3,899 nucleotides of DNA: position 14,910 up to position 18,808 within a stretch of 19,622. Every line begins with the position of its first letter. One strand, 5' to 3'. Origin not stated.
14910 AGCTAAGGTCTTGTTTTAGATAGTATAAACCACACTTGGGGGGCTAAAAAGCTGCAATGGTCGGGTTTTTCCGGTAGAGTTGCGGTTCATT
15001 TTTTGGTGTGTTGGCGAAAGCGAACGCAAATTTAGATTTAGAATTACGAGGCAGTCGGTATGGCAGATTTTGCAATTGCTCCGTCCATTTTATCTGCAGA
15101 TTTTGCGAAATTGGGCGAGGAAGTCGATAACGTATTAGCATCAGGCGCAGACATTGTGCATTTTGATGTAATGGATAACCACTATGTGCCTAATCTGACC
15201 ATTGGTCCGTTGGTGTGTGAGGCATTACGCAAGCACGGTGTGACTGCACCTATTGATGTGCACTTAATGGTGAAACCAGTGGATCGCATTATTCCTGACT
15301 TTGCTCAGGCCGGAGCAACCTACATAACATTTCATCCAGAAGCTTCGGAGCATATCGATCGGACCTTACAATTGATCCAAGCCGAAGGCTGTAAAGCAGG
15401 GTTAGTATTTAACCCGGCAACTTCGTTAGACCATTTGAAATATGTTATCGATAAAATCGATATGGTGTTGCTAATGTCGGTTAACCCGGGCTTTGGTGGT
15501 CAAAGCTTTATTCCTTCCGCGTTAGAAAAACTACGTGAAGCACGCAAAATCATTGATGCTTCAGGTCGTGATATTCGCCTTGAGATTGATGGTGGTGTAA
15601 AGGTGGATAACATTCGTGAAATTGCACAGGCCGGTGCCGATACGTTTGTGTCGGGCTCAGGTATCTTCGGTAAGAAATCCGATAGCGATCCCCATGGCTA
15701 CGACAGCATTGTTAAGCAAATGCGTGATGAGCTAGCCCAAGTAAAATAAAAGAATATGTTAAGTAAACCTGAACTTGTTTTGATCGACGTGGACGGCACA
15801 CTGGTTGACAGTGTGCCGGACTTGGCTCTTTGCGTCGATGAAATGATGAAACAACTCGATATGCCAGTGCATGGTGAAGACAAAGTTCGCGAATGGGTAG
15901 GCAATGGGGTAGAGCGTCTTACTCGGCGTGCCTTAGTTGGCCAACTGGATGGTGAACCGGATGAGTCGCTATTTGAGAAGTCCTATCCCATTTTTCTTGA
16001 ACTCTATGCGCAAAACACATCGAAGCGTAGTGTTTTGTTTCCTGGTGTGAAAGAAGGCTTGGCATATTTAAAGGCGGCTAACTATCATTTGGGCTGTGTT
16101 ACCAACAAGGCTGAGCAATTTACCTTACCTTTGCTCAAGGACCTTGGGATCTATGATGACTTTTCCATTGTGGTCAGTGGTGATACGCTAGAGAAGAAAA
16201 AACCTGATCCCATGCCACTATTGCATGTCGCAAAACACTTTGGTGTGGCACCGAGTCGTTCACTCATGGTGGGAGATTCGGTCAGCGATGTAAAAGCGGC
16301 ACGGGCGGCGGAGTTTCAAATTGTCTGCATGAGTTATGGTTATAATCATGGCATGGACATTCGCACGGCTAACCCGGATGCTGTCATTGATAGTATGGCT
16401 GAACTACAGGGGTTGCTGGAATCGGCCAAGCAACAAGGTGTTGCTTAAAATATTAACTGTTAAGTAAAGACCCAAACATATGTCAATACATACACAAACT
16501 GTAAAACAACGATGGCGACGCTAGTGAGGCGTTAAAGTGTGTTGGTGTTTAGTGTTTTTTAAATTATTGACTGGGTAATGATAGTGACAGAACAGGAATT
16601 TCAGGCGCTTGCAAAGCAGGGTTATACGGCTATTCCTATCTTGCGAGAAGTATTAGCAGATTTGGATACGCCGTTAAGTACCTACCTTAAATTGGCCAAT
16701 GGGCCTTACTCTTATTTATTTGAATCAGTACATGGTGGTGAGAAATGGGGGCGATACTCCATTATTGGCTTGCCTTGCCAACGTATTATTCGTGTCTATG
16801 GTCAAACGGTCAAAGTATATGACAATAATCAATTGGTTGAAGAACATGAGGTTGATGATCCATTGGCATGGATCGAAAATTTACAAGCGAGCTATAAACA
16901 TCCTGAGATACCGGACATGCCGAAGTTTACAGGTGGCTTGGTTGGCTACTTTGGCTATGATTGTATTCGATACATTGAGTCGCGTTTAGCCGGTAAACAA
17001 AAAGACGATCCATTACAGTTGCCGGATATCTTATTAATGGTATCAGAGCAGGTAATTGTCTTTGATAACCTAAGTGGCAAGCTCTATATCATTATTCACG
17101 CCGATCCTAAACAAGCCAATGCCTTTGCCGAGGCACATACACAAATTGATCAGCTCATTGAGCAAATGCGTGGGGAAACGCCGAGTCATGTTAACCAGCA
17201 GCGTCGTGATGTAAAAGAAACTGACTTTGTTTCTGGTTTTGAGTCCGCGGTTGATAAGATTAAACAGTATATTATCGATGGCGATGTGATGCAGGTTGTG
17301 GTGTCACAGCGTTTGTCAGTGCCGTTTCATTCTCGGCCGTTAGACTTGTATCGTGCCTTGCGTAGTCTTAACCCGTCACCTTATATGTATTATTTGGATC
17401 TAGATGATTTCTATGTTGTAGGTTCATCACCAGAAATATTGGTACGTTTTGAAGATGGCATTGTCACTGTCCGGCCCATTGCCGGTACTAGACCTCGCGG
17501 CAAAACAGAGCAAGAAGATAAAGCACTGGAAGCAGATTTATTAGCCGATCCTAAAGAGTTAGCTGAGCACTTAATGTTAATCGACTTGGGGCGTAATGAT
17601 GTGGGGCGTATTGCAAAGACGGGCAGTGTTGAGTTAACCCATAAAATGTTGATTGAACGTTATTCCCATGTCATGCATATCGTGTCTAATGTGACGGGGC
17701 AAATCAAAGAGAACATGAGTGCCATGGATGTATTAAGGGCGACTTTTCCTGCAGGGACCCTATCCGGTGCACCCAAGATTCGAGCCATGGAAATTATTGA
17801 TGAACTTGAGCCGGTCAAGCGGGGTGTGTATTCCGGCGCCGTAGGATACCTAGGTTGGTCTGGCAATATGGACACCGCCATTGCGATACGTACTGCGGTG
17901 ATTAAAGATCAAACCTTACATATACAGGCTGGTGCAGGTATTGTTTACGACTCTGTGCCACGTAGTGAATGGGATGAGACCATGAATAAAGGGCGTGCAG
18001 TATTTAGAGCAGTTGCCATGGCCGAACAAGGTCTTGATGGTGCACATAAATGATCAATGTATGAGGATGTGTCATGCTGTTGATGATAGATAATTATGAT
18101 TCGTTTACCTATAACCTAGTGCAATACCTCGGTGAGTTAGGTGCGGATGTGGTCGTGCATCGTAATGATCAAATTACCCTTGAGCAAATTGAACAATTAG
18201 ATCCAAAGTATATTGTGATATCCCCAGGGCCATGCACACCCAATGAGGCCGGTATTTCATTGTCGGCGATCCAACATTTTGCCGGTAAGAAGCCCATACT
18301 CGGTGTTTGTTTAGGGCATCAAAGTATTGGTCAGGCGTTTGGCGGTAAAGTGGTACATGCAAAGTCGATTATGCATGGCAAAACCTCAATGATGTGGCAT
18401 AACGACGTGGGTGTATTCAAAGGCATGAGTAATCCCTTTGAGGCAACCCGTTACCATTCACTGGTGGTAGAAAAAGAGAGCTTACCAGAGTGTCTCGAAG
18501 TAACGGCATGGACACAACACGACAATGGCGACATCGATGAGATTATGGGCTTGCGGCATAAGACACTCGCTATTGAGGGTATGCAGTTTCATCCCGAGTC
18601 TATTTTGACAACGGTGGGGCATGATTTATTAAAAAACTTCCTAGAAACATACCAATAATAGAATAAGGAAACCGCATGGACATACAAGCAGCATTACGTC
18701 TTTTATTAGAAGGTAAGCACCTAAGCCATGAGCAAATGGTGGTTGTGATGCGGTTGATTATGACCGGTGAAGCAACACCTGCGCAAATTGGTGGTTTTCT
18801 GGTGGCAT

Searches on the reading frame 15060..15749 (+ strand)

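Call 42: search_protein_families(library=pfam, proteins=[window:15060-15749:+], max_evalue=0.001)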
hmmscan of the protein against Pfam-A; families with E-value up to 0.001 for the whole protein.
window:15060-15749:+ (229 aa): 2 families
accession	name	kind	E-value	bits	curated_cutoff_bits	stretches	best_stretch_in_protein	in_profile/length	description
PF00834.25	Ribul_P_3_epim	-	5.1e-89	297.4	21.1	1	6-203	2-198/198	Ribulose-phosphate 3 epimerase family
PF01729.25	QRPTase_C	-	1.6e-06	28.4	23.1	1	155-200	111-156/169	Quinolinate phosphoribosyl transferase, C-terminal domain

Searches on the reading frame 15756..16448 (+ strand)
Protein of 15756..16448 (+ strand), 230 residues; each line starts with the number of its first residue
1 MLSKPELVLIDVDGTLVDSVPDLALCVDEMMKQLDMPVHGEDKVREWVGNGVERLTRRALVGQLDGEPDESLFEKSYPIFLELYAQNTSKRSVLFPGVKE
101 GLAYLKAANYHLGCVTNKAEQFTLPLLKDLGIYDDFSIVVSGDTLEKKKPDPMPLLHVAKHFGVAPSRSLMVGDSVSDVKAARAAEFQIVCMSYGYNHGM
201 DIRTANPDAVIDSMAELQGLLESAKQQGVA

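Call 42: search_protein_families(library=pfam, proteins=[window:15756-16448:+], max_evalue=0.001)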
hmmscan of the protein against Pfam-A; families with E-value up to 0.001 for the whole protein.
window:15756-16448:+ (230 aa): 4 families
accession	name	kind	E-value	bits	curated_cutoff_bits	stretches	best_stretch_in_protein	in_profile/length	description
PF13419.12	HAD_2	-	1e-33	117.4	23.8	1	8-190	1-176/178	Haloacid dehalogenase-like hydrolase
PF00702.32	Hydrolase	-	3.1e-29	103.2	26.4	1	7-185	3-190/191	haloacid dehalogenase-like hydrolase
PF13242.12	Hydrolase_like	-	5.6e-11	42.6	22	1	149-217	4-75/75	HAD-hyrolase-like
PF12710.13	HAD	-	3.3e-07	31.3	27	1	8-183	1-189/189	haloacid dehalogenase-like hydrolase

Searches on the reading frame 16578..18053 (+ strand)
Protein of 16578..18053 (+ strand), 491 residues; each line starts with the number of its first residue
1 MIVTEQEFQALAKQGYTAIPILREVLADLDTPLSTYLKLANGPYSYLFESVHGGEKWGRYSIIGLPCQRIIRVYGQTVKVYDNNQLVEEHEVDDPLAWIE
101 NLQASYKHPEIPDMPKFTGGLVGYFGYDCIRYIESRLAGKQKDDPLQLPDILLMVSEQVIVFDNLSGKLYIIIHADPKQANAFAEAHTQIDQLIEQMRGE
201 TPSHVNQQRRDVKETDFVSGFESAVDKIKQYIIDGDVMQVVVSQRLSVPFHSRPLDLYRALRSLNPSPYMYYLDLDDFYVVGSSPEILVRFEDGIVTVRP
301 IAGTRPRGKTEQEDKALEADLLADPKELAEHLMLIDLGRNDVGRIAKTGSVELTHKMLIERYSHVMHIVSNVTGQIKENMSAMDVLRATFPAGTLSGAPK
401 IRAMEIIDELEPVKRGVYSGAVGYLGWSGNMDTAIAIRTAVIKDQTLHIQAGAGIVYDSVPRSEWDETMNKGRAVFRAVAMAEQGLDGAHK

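Call 42: search_protein_families(library=pfam, proteins=[window:16578-18053:+], max_evalue=0.001)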
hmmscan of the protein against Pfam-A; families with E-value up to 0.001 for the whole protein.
window:16578-18053:+ (491 aa): 2 families
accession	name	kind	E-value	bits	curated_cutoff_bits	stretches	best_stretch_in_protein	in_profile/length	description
PF00425.24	Chorismate_bind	-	7.5e-95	317.8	27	1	220-471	4-257/257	chorismate binding enzyme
PF04715.19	Anth_synt_I_N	-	7.5e-36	123.9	23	1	28-171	1-140/140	Anthranilate synthase component I, N terminal region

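Call 49: find_homologous_proteins(query=window:16578-18050:+)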
Query window:16578-18050:+ (491 aa): 8000 proteins with E <= 0.001 among 8000 candidates; the best 120 are listed.
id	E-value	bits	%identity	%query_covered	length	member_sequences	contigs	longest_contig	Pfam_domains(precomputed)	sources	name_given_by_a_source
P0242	0.0e+0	1109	100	100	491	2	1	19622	PF04715.20,PF00425.25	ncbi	-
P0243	7.2e-275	931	83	100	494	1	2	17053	PF04715.20,PF00425.25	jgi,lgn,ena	-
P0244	9.1e-273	924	82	100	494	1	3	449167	PF04715.20,PF00425.25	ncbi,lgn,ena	-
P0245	3.3e-271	918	82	100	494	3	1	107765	PF04715.20,PF00425.25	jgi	-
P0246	9.9e-271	917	83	100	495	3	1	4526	PF04715.20,PF00425.25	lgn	-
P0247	1.0e-269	914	81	100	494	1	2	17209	PF04715.20,PF00425.25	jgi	jgi:anthranilate synthase component 1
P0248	1.7e-269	913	82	100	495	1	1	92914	PF04715.20,PF00425.25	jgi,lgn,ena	-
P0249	1.8e-269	913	82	100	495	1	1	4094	PF04715.20,PF00425.25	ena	-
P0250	2.5e-269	912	81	100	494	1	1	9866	PF04715.20,PF00425.25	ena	-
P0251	2.5e-269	912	81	100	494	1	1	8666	PF04715.20,PF00425.25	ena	-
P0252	4.8e-269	911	82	100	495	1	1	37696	PF04715.20,PF00425.25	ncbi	-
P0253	5.3e-269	911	81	100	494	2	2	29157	PF04715.20,PF00425.25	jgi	-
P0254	6.8e-269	911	81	100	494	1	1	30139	PF04715.20,PF00425.25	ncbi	-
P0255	9.5e-269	910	82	100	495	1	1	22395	PF04715.20,PF00425.25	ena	-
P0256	1.0e-268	910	82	100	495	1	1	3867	PF04715.20,PF00425.25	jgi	jgi:anthranilate synthase component 1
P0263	2.4e-265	899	80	100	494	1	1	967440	PF04715.20,PF00425.25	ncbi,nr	ncbi:MAG: anthranilate synthase component I [Gammaproteobacteria bacterium]|nr:anthranilate synthase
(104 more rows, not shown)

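Call 50: find_encoding_contigs(protein=P0244, flank=10000, max_places=1)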
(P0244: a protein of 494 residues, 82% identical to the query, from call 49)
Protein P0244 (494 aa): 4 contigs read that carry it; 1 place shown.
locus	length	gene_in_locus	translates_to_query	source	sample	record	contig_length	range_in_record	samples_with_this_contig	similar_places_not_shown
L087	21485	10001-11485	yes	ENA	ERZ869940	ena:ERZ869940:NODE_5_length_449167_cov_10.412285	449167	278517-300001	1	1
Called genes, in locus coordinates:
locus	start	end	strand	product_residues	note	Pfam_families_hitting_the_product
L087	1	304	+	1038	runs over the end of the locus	PF00873:ACR_tran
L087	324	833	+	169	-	PF13442:Cytochrome_CBB3, PF00034:Cytochrom_C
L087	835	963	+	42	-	-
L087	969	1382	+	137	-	PF00376:MerR, PF13411:MerR_1, PF09278:MerR-DNA-bind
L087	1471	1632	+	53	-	-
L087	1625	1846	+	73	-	PF09851:SHOCT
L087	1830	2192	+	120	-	PF00034:Cytochrom_C (weak), PF13442:Cytochrome_CBB3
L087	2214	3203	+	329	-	PF13360:PQQ_2 (faint), PF16819:DUF5074 (faint), PF10282:Lactonase (faint), PF08450:SGL (faint), PF25174:Beta-prop_THOC3 (weak), PF22494:choice_anch_I (faint), PF21783:YNCE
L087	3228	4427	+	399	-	PF07396:Porin_O_P (faint)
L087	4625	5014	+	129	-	PF03625:DUF302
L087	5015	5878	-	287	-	PF08668:HDOD, PF01966:HD (weak)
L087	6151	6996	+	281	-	PF04391:DUF533 (faint), PF27507:DjlA_TM, PF05099:TerB, PF00226:DnaJ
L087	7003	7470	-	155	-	PF05425:CopD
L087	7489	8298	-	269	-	PF12048:DUF3530, PF02230:Abhydrolase_2 (faint), PF12146:Hydrolase_4 (faint), PF12048:DUF3530, PF00561:Abhydrolase_1 (weak), PF12695:Abhydrolase_5 (weak)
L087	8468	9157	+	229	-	PF00834:Ribul_P_3_epim, PF01729:QRPTase_C (faint)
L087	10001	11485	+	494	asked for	PF04715:, PF00425:Chorismate_bind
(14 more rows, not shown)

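Call 51: find_encoding_contigs(protein=P0263, flank=10000, max_places=1)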
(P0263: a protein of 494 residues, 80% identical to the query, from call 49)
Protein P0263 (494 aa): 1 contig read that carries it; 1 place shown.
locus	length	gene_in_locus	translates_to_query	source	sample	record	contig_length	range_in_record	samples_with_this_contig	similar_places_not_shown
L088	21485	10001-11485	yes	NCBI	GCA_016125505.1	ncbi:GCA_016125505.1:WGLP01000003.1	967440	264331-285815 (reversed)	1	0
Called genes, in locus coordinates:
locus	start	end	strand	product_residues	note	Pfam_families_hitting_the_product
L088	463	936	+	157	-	PF13442:Cytochrome_CBB3, PF00034:Cytochrom_C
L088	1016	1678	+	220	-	PF13801:Metal_resist, PF07813:LTXXQ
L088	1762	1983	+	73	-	-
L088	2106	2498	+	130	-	PF03625:DUF302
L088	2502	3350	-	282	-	PF08668:HDOD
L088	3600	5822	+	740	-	PF00403:HMA, PF00122:E1-E2_ATPase, PF00702:Hydrolase, PF12710:HAD (weak)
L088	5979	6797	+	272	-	PF04391:DUF533 (faint), PF27507:DjlA_TM, PF05099:TerB, PF00226:DnaJ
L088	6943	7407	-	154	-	PF05425:CopD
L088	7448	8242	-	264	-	PF12048:DUF3530, PF12697:Abhydrolase_6 (faint), PF12048:DUF3530, PF12695:Abhydrolase_5 (weak)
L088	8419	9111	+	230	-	PF00834:Ribul_P_3_epim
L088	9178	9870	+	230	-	PF00702:Hydrolase, PF12710:HAD, PF13419:HAD_2, PF13242:Hydrolase_like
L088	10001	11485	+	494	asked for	PF04715:, PF00425:Chorismate_bind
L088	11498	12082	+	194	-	PF00117:GATase, PF07722:Peptidase_C26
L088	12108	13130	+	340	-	PF02885:Glycos_trans_3N, PF00591:Glycos_transf_3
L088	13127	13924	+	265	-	PF00218:IGPS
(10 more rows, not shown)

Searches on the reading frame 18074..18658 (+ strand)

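Call 42: search_protein_families(library=pfam, proteins=[window:18074-18658:+], max_evalue=0.001)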
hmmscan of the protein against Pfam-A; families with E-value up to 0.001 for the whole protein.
window:18074-18658:+ (194 aa): 2 families
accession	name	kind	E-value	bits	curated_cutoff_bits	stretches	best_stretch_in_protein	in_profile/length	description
PF00117.34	GATase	-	5.2e-62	209.3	22.8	1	3-190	1-187/190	Glutamine amidotransferase class-I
PF07722.19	Peptidase_C26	-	6e-08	33.2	20.5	1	69-175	102-219/219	Peptidase C26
